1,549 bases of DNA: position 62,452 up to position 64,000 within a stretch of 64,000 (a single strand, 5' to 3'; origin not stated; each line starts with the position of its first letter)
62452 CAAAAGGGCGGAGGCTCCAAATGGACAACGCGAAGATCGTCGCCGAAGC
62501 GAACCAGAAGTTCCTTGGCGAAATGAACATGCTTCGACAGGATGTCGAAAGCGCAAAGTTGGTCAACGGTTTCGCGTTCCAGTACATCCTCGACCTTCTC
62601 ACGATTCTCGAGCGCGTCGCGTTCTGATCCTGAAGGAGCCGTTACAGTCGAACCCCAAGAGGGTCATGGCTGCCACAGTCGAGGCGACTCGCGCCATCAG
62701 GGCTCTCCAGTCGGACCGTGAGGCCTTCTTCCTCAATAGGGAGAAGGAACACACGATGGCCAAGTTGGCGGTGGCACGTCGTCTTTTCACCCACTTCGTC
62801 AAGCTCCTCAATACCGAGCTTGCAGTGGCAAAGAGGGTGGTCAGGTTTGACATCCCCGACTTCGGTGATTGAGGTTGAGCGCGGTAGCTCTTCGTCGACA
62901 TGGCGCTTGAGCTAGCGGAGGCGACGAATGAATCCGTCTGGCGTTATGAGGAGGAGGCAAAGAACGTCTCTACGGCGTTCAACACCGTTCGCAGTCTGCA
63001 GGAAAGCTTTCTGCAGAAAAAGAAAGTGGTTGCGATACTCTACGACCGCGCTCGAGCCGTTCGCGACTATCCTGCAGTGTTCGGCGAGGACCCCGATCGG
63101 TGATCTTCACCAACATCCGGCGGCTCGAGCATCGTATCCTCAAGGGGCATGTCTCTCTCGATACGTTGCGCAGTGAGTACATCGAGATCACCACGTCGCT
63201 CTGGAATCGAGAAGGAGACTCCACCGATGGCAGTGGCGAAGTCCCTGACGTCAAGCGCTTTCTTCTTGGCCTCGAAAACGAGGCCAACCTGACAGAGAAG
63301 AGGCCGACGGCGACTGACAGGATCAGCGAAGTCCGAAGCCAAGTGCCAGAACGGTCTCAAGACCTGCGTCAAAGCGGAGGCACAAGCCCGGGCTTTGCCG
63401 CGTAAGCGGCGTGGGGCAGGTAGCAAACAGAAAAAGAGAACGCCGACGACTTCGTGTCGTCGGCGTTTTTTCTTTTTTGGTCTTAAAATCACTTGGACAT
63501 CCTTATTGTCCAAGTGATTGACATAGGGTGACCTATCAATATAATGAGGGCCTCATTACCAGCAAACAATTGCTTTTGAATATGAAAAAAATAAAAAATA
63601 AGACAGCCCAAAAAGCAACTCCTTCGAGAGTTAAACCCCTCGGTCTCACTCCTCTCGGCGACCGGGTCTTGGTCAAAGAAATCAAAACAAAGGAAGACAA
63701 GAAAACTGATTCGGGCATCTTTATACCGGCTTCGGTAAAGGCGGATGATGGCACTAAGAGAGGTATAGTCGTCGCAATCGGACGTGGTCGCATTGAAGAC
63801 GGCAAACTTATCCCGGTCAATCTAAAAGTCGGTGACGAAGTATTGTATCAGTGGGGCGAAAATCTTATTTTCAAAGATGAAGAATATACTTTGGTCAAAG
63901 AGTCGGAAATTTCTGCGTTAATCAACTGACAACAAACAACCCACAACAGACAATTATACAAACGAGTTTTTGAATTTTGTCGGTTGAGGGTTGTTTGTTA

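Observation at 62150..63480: GC-rich cassette of four or five small ORFs with a consensus promoter and a strong terminator, inserted between secG and groES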

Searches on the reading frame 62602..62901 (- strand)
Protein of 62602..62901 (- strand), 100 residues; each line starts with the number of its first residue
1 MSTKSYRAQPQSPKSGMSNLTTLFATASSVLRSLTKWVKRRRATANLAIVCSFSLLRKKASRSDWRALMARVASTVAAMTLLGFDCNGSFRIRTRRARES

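Call 8: search_protein_families(library=pfam, proteins=[window:62602-62901:-], max_evalue=1)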
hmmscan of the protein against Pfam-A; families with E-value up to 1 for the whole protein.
seq(100 aa): 2 families
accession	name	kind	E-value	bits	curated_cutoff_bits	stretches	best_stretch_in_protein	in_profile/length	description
PF13249.12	SQHop_cyclase_N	-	0.019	14.6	26.2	1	9-88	195-272/291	Squalene-hopene cyclase N-terminal domain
PF06390.17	NESP55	-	0.3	11.2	35.4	1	34-67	20-52/261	Neuroendocrine-specific golgi protein P55 (NESP55)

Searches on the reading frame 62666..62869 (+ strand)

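Call 8: search_protein_families(library=pfam, proteins=[window:62666-62869:+], max_evalue=1)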
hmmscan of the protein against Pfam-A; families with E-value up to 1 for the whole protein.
seq(68 aa): 1 family
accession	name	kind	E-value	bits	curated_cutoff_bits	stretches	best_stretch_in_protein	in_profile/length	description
PF04011.17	LemA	-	0.085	13.1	26.2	1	12-54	75-117/149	LemA family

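Call 9: search_protein_families(library=phrogs, proteins=[window:62666-62869:+], max_evalue=1)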
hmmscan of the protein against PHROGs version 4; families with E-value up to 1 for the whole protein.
seq(68 aa): 0 families

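Call 81: search_protein_families(library=padloc, proteins=[window:62666-62869:+], max_evalue=1)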
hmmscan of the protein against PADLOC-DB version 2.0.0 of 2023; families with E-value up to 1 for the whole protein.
seq(68 aa): 0 families

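Call 82: search_protein_families(library=ncbifam, proteins=[window:62666-62869:+], max_evalue=1)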
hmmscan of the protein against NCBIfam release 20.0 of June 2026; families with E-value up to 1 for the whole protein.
seq(68 aa): 0 families

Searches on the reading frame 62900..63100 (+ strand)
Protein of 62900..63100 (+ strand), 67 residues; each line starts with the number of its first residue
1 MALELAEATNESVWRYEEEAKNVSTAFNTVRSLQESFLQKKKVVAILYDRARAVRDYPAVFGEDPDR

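Call 8: search_protein_families(library=pfam, proteins=[window:62900-63100:+], max_evalue=1)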
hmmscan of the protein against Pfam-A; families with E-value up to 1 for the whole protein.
seq(67 aa): 1 family
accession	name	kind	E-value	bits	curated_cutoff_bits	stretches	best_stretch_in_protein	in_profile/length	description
PF20541.3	DUF6756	-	0.087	13.2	27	1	9-43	97-133/160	Family of unknown function (DUF6756)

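Call 9: search_protein_families(library=phrogs, proteins=[window:62900-63100:+], max_evalue=1)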
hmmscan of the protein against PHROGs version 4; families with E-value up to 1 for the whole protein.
seq(67 aa): 0 families

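Call 81: search_protein_families(library=padloc, proteins=[window:62900-63100:+], max_evalue=1)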
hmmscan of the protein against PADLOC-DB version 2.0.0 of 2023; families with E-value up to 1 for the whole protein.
seq(67 aa): 0 families

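Call 82: search_protein_families(library=ncbifam, proteins=[window:62900-63100:+], max_evalue=1)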
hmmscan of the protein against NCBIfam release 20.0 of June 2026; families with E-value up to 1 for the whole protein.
seq(67 aa): 3 families
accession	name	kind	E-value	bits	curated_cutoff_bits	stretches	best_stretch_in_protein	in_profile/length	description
NF005519.0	PRK07152.1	equivalog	0.05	12.5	315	1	5-45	63-103/361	nicotinate-nucleotide adenylyltransferase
NF005474.0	PRK07074.1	equivalog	0.071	12.8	361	1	7-44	95-131/259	SDR family oxidoreductase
NF000098.1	Fos_BSH_Bcer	exception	0.091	13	295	1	9-66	57-110/138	FosB family fosfomycin resistance bacillithiol transferase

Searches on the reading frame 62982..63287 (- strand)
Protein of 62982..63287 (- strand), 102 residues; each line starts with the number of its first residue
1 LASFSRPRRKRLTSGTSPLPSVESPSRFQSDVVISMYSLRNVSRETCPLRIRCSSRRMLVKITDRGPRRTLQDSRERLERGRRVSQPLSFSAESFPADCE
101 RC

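Call 8: search_protein_families(library=pfam, proteins=[window:62982-63287:-], max_evalue=1)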
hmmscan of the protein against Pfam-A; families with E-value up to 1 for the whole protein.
seq(102 aa): 1 family
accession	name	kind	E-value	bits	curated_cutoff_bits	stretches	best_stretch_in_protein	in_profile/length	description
PF03330.24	DPBB_1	-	0.025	15.3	28.8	1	37-68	19-55/83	Lytic transglycolase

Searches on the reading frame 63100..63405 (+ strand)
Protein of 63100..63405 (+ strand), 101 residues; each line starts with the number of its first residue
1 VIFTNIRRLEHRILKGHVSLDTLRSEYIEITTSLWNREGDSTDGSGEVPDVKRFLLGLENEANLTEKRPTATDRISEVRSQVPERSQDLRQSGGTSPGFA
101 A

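Call 8: search_protein_families(library=pfam, proteins=[window:63100-63402:+], max_evalue=1)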
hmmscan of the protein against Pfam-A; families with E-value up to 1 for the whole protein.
seq(101 aa): 0 families

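Call 9: search_protein_families(library=phrogs, proteins=[window:63100-63402:+], max_evalue=1)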
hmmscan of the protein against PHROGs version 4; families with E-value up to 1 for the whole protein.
seq(101 aa): 0 families

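Call 14: find_homologous_proteins(query=window:63100-63402:+, max_evalue=0.01)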
Query seq(101 aa) (101 aa): 1 proteins with E <= 0.01 among 4 candidates.
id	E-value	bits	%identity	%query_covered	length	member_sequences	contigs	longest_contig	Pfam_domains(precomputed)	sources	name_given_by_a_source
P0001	5.7e-59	214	100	100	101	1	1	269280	-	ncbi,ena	-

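Call 29: find_encoding_contigs(protein=window:63100-63405:+, flank=3000, max_places=5)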
Protein window:63100-63405:+ (101 aa): no gene with exactly this product is on record in the collection.

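Call 35: find_encoding_contigs(protein=P0001, flank=4000, max_places=5)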
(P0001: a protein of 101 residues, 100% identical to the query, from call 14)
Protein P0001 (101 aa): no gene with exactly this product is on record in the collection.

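Call 74: find_related_loci(query=window:63100-63402:+, collection=viral_contigs, flank=3000)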
Query seq(101 aa) (101 aa) in viral_contigs; peptide patterns used: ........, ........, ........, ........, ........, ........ (x = any residue, [..] = any of these).
16 stretches matched a pattern, but none encodes a relative of the query by tblastn (E <= 1e-3).

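Call 81: search_protein_families(library=padloc, proteins=[window:63100-63402:+], max_evalue=1)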
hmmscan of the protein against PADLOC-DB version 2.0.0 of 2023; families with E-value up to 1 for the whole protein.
seq(101 aa): 0 families

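Call 82: search_protein_families(library=ncbifam, proteins=[window:63100-63402:+], max_evalue=1)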
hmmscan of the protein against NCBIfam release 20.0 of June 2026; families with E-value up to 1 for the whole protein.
seq(101 aa): 0 families

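Call 97: predict_structure(protein=window:63100-63405:+)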
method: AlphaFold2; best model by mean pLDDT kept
length: 101 residues; sequences in the alignment: 1
mean_pLDDT: 58.5   pTM: 0.26
mean pLDDT of the five models: 58.5, 56.3, 56.1, 50.9, 50.5
residues with pLDDT >= 90: 0; 70-90: 6; 50-70: 78; < 50: 17
segments of 3 or more residues with pLDDT < 50: 1-3, 95-98
pLDDT, mean of each block of 10 residues (from residue 1): 58 67 69 57 50 64 59 63 52 48 46
secondary structure, 60 per line:
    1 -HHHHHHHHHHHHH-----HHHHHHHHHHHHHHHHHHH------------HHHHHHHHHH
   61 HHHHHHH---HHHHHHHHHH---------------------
elements in order: H2-14 H20-38 H51-67 H71-80

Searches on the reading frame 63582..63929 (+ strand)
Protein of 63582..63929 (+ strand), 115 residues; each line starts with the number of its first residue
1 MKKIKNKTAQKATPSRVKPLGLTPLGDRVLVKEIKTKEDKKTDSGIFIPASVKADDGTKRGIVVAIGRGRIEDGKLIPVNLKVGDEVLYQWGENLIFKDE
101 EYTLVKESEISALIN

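Call 108: find_encoding_contigs(protein=window:63582-63929:+, flank=5000, max_places=6)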
Protein window:63582-63929:+ (115 aa): no gene with exactly this product is on record in the collection.
